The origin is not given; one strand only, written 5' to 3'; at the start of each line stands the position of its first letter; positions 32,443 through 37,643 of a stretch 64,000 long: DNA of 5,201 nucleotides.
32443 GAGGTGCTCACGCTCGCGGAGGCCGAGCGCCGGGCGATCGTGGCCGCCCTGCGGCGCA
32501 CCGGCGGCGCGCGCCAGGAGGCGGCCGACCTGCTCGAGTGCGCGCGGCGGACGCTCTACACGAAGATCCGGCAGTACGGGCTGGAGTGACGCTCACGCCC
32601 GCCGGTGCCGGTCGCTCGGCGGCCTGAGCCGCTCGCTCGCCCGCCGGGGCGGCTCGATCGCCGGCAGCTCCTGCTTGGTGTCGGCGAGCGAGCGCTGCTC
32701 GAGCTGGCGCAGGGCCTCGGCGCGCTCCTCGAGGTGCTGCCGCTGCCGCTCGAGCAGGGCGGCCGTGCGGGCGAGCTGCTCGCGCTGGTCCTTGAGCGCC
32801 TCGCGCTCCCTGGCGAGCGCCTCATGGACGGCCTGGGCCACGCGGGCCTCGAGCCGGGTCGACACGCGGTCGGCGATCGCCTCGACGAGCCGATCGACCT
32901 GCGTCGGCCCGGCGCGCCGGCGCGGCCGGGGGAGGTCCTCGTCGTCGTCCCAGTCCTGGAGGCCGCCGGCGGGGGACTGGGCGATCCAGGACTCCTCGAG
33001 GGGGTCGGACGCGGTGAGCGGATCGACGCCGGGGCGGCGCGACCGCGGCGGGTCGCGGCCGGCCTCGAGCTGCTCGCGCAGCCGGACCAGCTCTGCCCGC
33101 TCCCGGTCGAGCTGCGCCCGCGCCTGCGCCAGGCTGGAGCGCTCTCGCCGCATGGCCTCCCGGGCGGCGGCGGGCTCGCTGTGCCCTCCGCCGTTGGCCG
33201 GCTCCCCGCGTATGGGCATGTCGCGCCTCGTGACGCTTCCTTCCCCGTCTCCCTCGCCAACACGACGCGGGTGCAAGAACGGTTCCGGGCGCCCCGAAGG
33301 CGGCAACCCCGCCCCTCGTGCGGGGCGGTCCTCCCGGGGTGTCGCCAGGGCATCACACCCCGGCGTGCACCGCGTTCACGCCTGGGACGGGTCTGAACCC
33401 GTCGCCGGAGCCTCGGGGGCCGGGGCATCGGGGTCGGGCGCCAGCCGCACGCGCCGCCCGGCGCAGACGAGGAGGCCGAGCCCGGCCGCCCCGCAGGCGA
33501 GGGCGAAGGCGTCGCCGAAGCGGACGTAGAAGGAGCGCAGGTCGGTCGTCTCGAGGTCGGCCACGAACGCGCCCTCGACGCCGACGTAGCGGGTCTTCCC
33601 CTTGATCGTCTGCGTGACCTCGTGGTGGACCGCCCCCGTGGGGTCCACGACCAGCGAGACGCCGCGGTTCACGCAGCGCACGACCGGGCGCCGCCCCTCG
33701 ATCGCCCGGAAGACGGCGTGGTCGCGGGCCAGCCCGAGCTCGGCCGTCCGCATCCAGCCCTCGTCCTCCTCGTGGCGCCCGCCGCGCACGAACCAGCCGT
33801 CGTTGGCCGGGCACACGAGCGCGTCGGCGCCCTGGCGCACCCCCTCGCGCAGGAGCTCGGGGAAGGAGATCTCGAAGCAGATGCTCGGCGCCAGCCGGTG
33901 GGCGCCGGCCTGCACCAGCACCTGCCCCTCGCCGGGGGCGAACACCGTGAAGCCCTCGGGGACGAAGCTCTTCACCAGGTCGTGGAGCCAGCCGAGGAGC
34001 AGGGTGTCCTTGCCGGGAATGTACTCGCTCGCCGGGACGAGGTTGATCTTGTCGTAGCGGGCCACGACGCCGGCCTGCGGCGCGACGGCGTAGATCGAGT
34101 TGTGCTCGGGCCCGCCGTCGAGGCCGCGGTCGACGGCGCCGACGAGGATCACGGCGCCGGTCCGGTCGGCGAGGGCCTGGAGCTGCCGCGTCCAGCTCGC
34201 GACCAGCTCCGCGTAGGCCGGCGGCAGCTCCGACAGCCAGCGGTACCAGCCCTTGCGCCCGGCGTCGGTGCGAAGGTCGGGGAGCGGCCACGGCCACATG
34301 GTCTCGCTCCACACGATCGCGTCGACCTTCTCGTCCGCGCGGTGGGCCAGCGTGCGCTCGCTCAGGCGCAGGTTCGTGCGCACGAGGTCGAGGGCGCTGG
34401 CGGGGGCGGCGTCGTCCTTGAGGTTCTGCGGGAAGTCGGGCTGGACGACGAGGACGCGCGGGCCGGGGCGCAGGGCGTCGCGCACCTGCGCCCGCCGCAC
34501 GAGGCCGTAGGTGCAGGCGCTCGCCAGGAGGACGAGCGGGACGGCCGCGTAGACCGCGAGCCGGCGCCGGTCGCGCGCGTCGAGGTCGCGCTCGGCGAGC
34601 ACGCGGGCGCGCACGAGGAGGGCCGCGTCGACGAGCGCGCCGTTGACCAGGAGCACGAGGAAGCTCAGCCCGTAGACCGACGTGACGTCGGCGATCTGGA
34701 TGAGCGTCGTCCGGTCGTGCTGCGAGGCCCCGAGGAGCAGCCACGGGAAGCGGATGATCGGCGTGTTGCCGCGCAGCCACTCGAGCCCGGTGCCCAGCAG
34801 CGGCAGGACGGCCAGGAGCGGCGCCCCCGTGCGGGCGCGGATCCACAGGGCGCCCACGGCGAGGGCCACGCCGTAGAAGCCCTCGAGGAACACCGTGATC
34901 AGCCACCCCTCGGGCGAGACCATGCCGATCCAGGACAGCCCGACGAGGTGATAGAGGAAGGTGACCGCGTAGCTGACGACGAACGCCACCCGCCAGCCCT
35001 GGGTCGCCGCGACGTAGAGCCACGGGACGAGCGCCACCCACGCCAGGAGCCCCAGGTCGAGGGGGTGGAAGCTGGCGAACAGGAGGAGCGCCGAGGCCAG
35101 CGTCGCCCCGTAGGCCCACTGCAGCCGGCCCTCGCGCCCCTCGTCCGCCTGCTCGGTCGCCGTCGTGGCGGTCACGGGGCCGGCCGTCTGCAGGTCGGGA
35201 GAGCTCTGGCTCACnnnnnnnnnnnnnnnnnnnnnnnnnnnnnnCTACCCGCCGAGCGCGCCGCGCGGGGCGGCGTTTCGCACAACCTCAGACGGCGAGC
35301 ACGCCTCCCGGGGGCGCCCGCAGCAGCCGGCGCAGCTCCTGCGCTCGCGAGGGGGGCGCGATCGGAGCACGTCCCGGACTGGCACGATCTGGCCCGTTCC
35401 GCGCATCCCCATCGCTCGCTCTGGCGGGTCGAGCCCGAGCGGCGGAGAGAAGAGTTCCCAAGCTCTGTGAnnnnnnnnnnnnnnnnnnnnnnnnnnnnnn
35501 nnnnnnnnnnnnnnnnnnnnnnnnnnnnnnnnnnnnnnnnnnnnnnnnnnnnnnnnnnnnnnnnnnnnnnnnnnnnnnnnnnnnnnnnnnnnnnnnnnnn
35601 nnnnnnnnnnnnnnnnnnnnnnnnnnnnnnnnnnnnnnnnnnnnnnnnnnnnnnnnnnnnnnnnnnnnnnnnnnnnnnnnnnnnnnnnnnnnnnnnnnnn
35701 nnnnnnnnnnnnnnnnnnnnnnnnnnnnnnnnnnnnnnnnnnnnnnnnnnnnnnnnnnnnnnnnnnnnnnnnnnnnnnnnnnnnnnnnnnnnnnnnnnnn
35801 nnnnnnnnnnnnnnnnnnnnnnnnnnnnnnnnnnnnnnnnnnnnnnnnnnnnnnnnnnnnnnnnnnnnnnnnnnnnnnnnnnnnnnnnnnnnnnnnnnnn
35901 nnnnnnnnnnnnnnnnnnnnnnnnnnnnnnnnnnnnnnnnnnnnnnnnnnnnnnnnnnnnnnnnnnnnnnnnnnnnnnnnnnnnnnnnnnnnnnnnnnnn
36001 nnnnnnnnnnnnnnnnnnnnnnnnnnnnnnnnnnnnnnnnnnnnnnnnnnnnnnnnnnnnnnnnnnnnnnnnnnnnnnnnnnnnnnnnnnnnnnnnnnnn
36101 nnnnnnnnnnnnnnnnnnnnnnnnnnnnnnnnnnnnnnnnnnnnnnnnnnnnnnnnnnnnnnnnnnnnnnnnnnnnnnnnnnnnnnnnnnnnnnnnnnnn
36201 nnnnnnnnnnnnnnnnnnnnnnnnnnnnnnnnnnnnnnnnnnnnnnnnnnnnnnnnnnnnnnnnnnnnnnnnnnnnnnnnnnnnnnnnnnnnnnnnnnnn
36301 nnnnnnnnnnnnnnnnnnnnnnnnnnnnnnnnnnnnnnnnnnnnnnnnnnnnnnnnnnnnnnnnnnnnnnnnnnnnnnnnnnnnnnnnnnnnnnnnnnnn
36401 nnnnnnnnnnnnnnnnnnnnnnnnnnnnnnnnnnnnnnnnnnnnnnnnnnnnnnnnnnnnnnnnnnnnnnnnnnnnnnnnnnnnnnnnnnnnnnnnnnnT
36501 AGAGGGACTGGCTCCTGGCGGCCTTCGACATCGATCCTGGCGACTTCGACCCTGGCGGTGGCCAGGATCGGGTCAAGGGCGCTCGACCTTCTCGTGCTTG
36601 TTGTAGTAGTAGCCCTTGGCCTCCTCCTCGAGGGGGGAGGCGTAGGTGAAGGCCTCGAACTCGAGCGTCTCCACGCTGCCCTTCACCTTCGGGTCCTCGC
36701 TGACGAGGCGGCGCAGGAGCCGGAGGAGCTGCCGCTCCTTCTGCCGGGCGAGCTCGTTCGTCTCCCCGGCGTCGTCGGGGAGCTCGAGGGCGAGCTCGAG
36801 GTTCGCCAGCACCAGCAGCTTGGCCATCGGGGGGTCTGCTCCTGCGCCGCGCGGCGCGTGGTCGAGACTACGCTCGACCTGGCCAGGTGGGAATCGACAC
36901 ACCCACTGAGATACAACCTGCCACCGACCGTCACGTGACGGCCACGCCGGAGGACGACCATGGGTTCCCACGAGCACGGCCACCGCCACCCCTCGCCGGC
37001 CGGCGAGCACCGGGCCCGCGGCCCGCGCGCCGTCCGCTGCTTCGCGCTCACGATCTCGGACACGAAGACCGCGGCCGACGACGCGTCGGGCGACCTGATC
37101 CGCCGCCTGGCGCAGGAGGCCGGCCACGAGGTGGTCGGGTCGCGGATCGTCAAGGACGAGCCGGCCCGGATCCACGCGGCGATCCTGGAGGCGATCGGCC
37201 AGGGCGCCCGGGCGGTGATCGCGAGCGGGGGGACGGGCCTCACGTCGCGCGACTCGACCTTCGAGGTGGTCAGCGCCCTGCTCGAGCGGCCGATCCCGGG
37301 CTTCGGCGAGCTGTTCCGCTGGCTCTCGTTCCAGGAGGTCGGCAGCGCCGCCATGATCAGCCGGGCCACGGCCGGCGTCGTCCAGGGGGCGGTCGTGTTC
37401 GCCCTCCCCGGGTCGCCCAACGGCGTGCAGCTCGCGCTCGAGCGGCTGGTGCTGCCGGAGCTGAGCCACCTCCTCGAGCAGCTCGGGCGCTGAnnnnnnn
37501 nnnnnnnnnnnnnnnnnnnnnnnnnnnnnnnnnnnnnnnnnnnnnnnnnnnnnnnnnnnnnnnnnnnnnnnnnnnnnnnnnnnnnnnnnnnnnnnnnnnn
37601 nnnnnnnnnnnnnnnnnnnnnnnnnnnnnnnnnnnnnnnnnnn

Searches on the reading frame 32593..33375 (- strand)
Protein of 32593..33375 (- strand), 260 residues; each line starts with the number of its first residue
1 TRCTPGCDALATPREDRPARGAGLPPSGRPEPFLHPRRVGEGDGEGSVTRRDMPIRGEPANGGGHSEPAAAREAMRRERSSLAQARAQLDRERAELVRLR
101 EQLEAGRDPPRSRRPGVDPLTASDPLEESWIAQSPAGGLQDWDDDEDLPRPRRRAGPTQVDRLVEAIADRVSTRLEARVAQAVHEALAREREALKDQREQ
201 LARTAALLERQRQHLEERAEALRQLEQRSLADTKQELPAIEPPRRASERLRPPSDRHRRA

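Call 9: search_protein_families(library=pfam, proteins=[window:32593-33375:-], max_evalue=0.01)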
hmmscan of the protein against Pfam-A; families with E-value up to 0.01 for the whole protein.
window:32593-33375:- (260 aa): 3 families
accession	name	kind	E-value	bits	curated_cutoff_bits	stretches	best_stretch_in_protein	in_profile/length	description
PF21007.2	FBF1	-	0.00019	20.5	45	0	152-230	308-386/524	Fas-binding factor 1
PF23921.1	DUF7260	-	0.002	18.1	27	0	69-104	129-164/242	Domain of unknown function (DUF7260)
PF02601.20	Exonuc_VII_L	-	0.0087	16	35.9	0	156-241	130-218/315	Exonuclease VII, large subunit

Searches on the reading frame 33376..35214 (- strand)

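Call 9: search_protein_families(library=pfam, proteins=[window:33376-35214:-], max_evalue=0.01)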
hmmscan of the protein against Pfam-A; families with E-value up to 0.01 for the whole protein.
window:33376-35214:- (612 aa): 2 families
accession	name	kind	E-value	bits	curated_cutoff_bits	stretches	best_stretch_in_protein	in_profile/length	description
PF20154.4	LNT_N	-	1.1e-30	107.3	27.1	1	41-193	1-159/159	Apolipoprotein N-acyltransferase N-terminal domain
PF00795.27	CN_hydrolase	-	1.7e-15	57.5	23.2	1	293-538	29-239/256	Carbon-nitrogen hydrolase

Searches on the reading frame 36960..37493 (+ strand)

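Call 9: search_protein_families(library=pfam, proteins=[window:36960-37493:+], max_evalue=0.01)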
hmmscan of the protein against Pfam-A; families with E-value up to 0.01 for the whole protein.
window:36960-37493:+ (177 aa): 1 family
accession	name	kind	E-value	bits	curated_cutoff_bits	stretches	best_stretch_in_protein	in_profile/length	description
PF00994.29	MoCF_biosynth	-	7.7e-31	107.2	26.6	1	30-170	3-144/144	Probable molybdopterin binding domain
